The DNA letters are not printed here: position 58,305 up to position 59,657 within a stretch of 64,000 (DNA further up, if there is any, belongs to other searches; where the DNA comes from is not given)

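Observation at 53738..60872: Planctomycete-type PSCyt/DUF1549-DUF1553 + DUF1501 pair extended to a four-gene heme/Tat module in a flavobacterium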

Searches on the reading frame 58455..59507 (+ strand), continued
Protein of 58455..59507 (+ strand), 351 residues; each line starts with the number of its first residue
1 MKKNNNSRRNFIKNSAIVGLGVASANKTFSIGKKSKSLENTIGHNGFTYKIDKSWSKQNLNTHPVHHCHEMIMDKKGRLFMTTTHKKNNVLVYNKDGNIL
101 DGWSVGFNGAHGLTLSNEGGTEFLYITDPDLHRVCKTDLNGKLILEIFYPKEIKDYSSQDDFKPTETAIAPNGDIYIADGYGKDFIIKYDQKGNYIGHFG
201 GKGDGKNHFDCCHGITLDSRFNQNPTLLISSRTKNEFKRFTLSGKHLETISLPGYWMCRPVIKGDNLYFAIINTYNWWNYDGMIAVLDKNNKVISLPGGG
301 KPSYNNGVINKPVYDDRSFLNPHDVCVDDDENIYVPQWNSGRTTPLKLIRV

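Call 42: search_protein_families(library=pfam, proteins=[L067:75-1007:+, L067:1052-3256:+, L067:3357-3809:+, L067:3828-5096:+, L067:12538-14253:+, L067:14262-15440:+, L067:15543-16940:+, L067:16974-17894:+, L067:17910-18923:+, L067:18904-19653:+], max_evalue=0.001)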
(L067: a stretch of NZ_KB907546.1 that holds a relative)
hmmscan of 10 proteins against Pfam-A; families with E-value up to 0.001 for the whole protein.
L067:75-1007:+ (311 aa): 2 families
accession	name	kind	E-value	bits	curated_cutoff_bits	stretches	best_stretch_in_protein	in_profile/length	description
PF16491.10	Peptidase_M48_N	-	2.1e-36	125.9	27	1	2-104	77-179/179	CAAX prenyl protease N-terminal, five membrane helices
PF01435.24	Peptidase_M48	-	1.7e-34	119.7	20.3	1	107-310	1-183/186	Peptidase family M48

L067:1052-3256:+ (735 aa): 6 families
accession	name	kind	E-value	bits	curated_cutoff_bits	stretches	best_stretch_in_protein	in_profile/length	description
PF13328.12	HD_4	-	6.8e-44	149.8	27.2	1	40-190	1-155/156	HD domain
PF04607.23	RelA_SpoT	-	1.4e-30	106.3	27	1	250-365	1-112/113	Region found in RelA / SpoT proteins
PF02824.27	TGS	-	5.4e-22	78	22.2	1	405-464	1-60/60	TGS domain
PF13291.12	ACT_4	-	1.5e-18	67.6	27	1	657-734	2-80/80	ACT domain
PF01966.28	HD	-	4.7e-09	37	22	1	61-159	3-116/116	HD domain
PF19296.4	RelA_AH_RIS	-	1.9e-07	31.8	23.8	1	478-555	4-83/185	RelA/SpoT, AH and RIS domains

L067:3357-3809:+ (151 aa): 1 family
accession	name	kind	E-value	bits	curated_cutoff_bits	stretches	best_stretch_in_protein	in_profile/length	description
PF01475.25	FUR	-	1.8e-26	93.1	23.1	1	20-140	1-121/121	Ferric uptake regulator family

L067:3828-5096:+ (423 aa): 1 family
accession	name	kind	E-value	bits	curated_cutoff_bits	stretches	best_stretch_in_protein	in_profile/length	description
PF00709.27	Adenylsucc_synt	-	1e-173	578.3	27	1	6-421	2-416/416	Adenylosuccinate synthetase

L067:12538-14253:+ (572 aa): 2 families
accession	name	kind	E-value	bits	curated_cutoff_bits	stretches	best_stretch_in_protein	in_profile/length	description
PF13100.11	OstA_2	-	9e-42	142.8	21.2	1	56-194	27-157/158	OstA-like protein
PF03968.19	LptD_N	-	5e-06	27.2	20.4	0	250-381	2-107/113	LptA/(LptD N-terminal domain) LPS transport protein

L067:14262-15440:+ (393 aa): 2 families
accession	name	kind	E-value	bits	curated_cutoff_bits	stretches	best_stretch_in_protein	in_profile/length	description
PF00202.27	Aminotran_3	-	2.1e-96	323.5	30.5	1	15-388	7-403/403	Aminotransferase class-III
PF00155.27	Aminotran_1_2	-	1.3e-05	25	19.7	1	54-381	20-358/361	Aminotransferase class I and II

L067:15543-16940:+ (466 aa): 22 families
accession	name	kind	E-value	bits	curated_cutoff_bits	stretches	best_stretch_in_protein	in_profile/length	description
PF13181.12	TPR_8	-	5.7e-28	95.1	25.7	2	99-129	2-32/34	Tetratricopeptide repeat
PF00515.34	TPR_1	-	2e-26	91.1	27.8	2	99-128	2-31/34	Tetratricopeptide repeat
PF07719.23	TPR_2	-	1.1e-24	84.9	27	0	236-263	3-30/34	Tetratricopeptide repeat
PF13428.12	TPR_14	-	4.7e-22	76.7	23.5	0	99-139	2-42/44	Tetratricopeptide repeat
PF14559.12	TPR_19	-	1.1e-17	64.6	25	0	78-138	5-65/68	Tetratricopeptide repeat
PF13424.12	TPR_12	-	6.8e-16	58.7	30.1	1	100-162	5-75/77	Tetratricopeptide repeat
PF13174.12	TPR_6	-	2.5e-12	47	26.3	0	270-299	2-31/33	Tetratricopeptide repeat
PF13431.12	TPR_17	-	3.2e-12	46.1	24.4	0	121-152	2-33/34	Tetratricopeptide repeat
PF25063.1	ARM_TT21_C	-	9e-12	45.7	35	1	83-226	2-155/209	Tetratricopeptide repeat protein 21 C-terminal ARM domain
PF13414.12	TPR_11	-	1e-11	44.8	26.8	0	106-139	2-35/42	TPR repeat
PF23914.1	TPR_CcmH_CycH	-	1e-10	42.1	42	0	331-428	45-145/158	Cytochrome c-type biogenesis protein H TPR domain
PF12895.13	ANAPC3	-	3.2e-10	40.6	27.2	0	311-355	32-75/82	Anaphase-promoting complex, cyclosome, subunit 3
PF13432.12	TPR_16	-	1.3e-08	35.6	32.7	0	239-287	2-50/65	Tetratricopeptide repeat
PF25062.1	ARM_TT21_N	-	2.4e-07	31.1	40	1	82-199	84-201/222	Tetratricopeptide repeat protein 21 N-terminal ARM repeat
PF13176.12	TPR_7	-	1.3e-06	28.5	27.9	0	105-131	6-32/36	Tetratricopeptide repeat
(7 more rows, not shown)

L067:16974-17894:+ (307 aa): 1 family
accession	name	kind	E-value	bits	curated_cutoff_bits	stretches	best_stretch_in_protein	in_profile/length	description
PF04018.18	VCA0040-like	-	3e-98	328.7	26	1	19-256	1-238/246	Undecaprenyl phosphate translocase-like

L067:17910-18923:+ (338 aa): 1 family
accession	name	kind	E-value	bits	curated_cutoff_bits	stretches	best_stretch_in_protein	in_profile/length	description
PF04018.18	VCA0040-like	-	1.7e-73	247.7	26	1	21-284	1-241/246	Undecaprenyl phosphate translocase-like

L067:18904-19653:+ (250 aa): 1 family
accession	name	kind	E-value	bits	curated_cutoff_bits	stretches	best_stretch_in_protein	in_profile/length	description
PF08501.16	Shikimate_dh_N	-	2.2e-22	79.5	27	1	13-95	1-83/83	Shikimate dehydrogenase substrate binding domain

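Call 43: search_protein_families(library=pfam, proteins=[L079:4280-7009:+, L079:7020-8489:+, L079:11063-12424:+, L079:12463-13029:-, L079:13095-14405:-, L058:6432-9959:+, L058:11418-12746:-, L030:4462-9531:+, L030:9531-9875:+, L030:11419-13716:-], max_evalue=0.001)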
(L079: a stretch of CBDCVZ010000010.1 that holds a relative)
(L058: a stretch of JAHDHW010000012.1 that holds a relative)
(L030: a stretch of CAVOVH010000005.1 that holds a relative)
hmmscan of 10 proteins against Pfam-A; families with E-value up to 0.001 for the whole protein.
L079:4280-7009:+ (910 aa): 4 families
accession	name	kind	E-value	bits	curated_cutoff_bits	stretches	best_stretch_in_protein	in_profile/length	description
PF07587.16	PSD1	-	9e-95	317.1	28.5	1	607-864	1-243/244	Protein of unknown function (DUF1553)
PF07583.16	PSCyt2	-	6.3e-81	271.7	29.8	1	144-350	1-208/209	Protein of unknown function (DUF1549)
PF07635.16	PSCyt1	-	5.9e-15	56.1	22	1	39-97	1-58/59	Planctomycete cytochrome C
PF13442.11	Cytochrome_CBB3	-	0.00014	22.5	27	0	32-113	7-68/68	Cytochrome C oxidase, cbb3-type, subunit III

L079:7020-8489:+ (490 aa): 1 family
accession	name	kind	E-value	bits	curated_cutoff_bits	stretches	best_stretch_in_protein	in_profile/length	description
PF07394.17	DUF1501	-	4.2e-154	513.9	27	1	65-489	1-390/390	Protein of unknown function (DUF1501)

L079:11063-12424:+ (454 aa): 1 family
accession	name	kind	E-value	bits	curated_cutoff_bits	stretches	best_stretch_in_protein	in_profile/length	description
PF00067.27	p450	-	5.8e-82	276.3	22.8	1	27-442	21-455/462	Cytochrome P450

L079:12463-13029:- (189 aa): 1 family
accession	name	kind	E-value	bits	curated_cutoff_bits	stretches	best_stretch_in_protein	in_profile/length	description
PF00440.29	TetR_N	-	8.5e-12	45.1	24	1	8-53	1-46/47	Bacterial regulatory proteins, tetR family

L079:13095-14405:- (437 aa): 4 families
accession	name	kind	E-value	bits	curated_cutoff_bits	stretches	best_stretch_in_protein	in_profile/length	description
PF19051.5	GFO_IDH_MocA_C2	-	1.2e-23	84.4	23.3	1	215-434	42-253/254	Oxidoreductase family, C-terminal alpha/beta domain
PF01408.29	GFO_IDH_MocA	-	4.5e-21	76.2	24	1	51-176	3-119/120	Oxidoreductase family, NAD-binding Rossmann fold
PF02894.22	GFO_IDH_MocA_C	-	1.2e-06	28.9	22.9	1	254-285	31-62/218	Oxidoreductase family, C-terminal alpha/beta domain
PF22725.1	GFO_IDH_MocA_C3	-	7.6e-06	26.4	27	0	251-281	31-61/124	GFO/IDH/MocA C-terminal domain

L058:6432-9959:+ (1176 aa): 3 families
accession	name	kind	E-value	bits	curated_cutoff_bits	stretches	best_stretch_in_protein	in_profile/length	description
PF13517.12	FG-GAP_3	-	8.9e-77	254.1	26.9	10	91-153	1-61/61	FG-GAP-like repeat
PF07593.17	UnbV_ASPIC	-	2.1e-24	85.6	23.4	1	540-606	1-67/68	ASPIC and UnbV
PF01839.29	FG-GAP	-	1.6e-18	66.6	22.1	0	663-681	2-20/37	FG-GAP repeat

L058:11418-12746:- (443 aa): 2 families
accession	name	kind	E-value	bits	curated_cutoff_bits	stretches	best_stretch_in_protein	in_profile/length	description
PF13289.12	SIR2_2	-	1.6e-09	38.4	24.5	1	123-243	2-111/141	SIR2-like domain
PF13676.11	TIR_2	-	1.9e-08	35.3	28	1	309-401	7-100/122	TIR domain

L030:4462-9531:+ (1690 aa): 1 family
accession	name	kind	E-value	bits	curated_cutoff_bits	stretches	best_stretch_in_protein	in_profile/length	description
PF00324.27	AA_permease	-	6.7e-48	164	24.6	1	13-451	2-467/470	Amino acid permease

L030:9531-9875:+ (115 aa): 0 families

L030:11419-13716:- (766 aa): 2 families
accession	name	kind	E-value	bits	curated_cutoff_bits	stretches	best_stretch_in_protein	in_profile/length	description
PF07971.18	Glyco_hydro_92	-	7.6e-171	569.6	24.6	1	271-746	1-464/464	Glycosyl hydrolase family 92 catalytic domain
PF17678.7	Glyco_hydro_92N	-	3.1e-57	194.6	34.5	1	36-265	1-236/236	Glycosyl hydrolase family 92 N-terminal domain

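Call 70: search_protein_families(library=pfam, proteins=[L014:12188-13597:-, L044:12411-13190:-, L032:13244-14359:+, L017:14465-14932:+, L044:14841-16250:+, L044:4259-5185:+, L016:18609-19727:-, L057:12465-13631:+, L040:68-1123:-], max_evalue=0.001)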
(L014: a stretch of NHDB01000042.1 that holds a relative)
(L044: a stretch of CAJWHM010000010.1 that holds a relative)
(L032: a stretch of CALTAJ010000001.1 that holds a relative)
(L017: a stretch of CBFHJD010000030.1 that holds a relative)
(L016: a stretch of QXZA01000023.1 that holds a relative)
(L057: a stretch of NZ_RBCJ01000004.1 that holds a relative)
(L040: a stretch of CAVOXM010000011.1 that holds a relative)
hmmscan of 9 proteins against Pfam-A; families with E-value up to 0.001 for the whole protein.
L014:12188-13597:- (470 aa): 4 families
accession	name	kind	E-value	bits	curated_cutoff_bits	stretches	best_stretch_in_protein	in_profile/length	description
PF00884.28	Sulfatase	-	5.3e-63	213.6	25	1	25-333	1-298/301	Sulfatase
PF16347.10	SGSH_C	-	1.6e-14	54.8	29.3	1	295-378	12-95/154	N-sulphoglucosamine sulphohydrolase, C-terminal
PF14707.11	Sulfatase_C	-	6.6e-12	46.5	30.9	1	360-448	2-93/127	C-terminal region of aryl-sulfatase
PF01663.27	Phosphodiest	-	4.1e-08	33.6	23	1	49-272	19-220/342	Type I phosphodiesterase / nucleotide pyrophosphatase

L044:12411-13190:- (260 aa): 1 family
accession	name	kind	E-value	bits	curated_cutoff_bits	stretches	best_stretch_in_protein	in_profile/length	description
PF02585.22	PIG-L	-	1.9e-23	83.8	28.2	1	28-162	1-128/129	GlcNAc-PI de-N-acetylase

L032:13244-14359:+ (372 aa): 3 families
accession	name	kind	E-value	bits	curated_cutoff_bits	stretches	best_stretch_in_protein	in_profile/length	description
PF22725.1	GFO_IDH_MocA_C3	-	4.9e-19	69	27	1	166-292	3-123/124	GFO/IDH/MocA C-terminal domain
PF01408.29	GFO_IDH_MocA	-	2.9e-16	60.7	24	1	37-156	2-120/120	Oxidoreductase family, NAD-binding Rossmann fold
PF02894.22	GFO_IDH_MocA_C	-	8.6e-09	35.9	22.9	1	168-349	1-195/218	Oxidoreductase family, C-terminal alpha/beta domain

L017:14465-14932:+ (156 aa): 7 families
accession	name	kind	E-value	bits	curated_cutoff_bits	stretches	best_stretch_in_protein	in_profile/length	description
PF01202.28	SKI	-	1.1e-10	42.3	22.1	1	5-115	2-108/159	Shikimate kinase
PF13671.12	AAA_33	-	4.1e-09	37.3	27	1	2-130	6-143/143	AAA domain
PF13238.12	AAA_18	-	1.2e-07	32.7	29.4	1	1-112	4-112/128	AAA domain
PF13207.12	AAA_17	-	1.3e-05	26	27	1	1-63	1-68/136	AAA domain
PF01712.25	dNK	-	5.7e-05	23.4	27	0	79-135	112-167/203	Deoxynucleoside kinase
PF02224.24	Cytidylate_kin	-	7.4e-05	23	26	1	2-56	5-59/211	Cytidylate kinase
PF01583.26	APS_kinase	-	7.7e-05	23.2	21.1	1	2-107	9-117/152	Adenylylsulphate kinase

L044:14841-16250:+ (470 aa): 3 families
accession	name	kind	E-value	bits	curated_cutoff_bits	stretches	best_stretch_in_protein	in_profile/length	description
PF00393.24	6PGD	-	3.9e-79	266.5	27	1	186-461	1-285/290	6-phosphogluconate dehydrogenase, C-terminal domain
PF03446.21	NAD_binding_2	-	3.9e-38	131.4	21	1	8-176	3-155/161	NAD binding domain of 6-phosphogluconate dehydrogenase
PF02826.25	2-Hacid_dh_C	-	0.00098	19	25.1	0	6-47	38-74/178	D-isomer specific 2-hydroxyacid dehydrogenase, NAD binding domain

L044:4259-5185:+ (309 aa): 1 family
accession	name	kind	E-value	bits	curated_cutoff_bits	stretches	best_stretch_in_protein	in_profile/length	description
PF12706.13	Lactamase_B_2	-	1.3e-20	74.3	27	1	82-276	3-200/200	Beta-lactamase superfamily domain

L016:18609-19727:- (373 aa): 5 families
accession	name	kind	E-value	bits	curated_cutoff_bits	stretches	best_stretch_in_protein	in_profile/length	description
PF01266.30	DAO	-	3.3e-33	116.1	27.9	1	14-370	1-353/353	FAD dependent oxidoreductase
PF07992.20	Pyr_redox_2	-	4.4e-05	23.5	26.1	0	13-49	1-36/291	Pyridine nucleotide-disulphide oxidoreductase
PF00890.30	FAD_binding_2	-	8.6e-05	22.3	20.4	1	14-206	1-175/414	FAD binding domain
PF13450.12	NAD_binding_8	-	0.00053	20.7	21.9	0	17-54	1-36/68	NAD(P)-binding Rossmann-like domain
PF03486.20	HI0933_like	-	0.0008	19.4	50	0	14-45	2-31/244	HI0933-like protein Rossmann domain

L057:12465-13631:+ (389 aa): 1 family
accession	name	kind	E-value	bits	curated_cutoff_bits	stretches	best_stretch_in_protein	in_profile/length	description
PF01070.24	FMN_dh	-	7.4e-115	384.2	24.9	1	24-387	1-349/350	FMN-dependent dehydrogenase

L040:68-1123:- (352 aa): 1 family
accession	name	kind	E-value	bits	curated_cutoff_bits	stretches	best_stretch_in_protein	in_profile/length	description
PF04389.22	Peptidase_M28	-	4.5e-33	115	21.3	1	130-334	1-189/193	Peptidase family M28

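Call 87: search_protein_representatives(protein=window:58455-59507:+)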
Query: 351 residues. Proteins with E-value up to 0.001 (for the whole library): 8592; up to 1e-10: 1829; up to 1e-30: 144. The best 150 are listed.
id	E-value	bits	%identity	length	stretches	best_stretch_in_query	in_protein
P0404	9.3e-114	396.5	47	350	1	7-351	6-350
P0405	2.2e-99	349.2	45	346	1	8-350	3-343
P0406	6.6e-88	311.4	60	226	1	70-285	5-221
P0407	6.7e-86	304.8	46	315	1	39-351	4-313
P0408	6.8e-86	304.8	43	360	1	7-350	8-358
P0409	8.8e-85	301.1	45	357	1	7-351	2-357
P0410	7.0e-82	291.6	42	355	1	33-350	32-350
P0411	5.3e-81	288.7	44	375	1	39-351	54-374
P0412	2.9e-79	283.0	42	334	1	32-351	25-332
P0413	1.3e-75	271.0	49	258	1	39-293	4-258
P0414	6.4e-73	262.1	40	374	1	22-350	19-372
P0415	3.7e-70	253.0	40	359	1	41-348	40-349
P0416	2.1e-69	250.5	39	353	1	3-348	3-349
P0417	2.5e-69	250.3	43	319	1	42-348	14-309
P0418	7.2e-69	248.7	51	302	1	134-344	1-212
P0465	7.9e-42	159.8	36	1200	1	43-346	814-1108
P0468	4.0e-41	157.5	33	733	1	41-350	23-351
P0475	2.8e-38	148.1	29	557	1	38-348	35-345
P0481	1.5e-37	145.7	35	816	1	32-347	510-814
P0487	1.1e-36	142.8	31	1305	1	27-346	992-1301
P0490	3.0e-36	141.4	32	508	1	70-347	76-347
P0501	3.8e-35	137.8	33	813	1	69-348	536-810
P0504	9.2e-35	136.5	32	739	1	53-349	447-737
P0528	2.2e-32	128.7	32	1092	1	34-348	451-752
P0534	1.4e-31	126.0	32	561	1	50-347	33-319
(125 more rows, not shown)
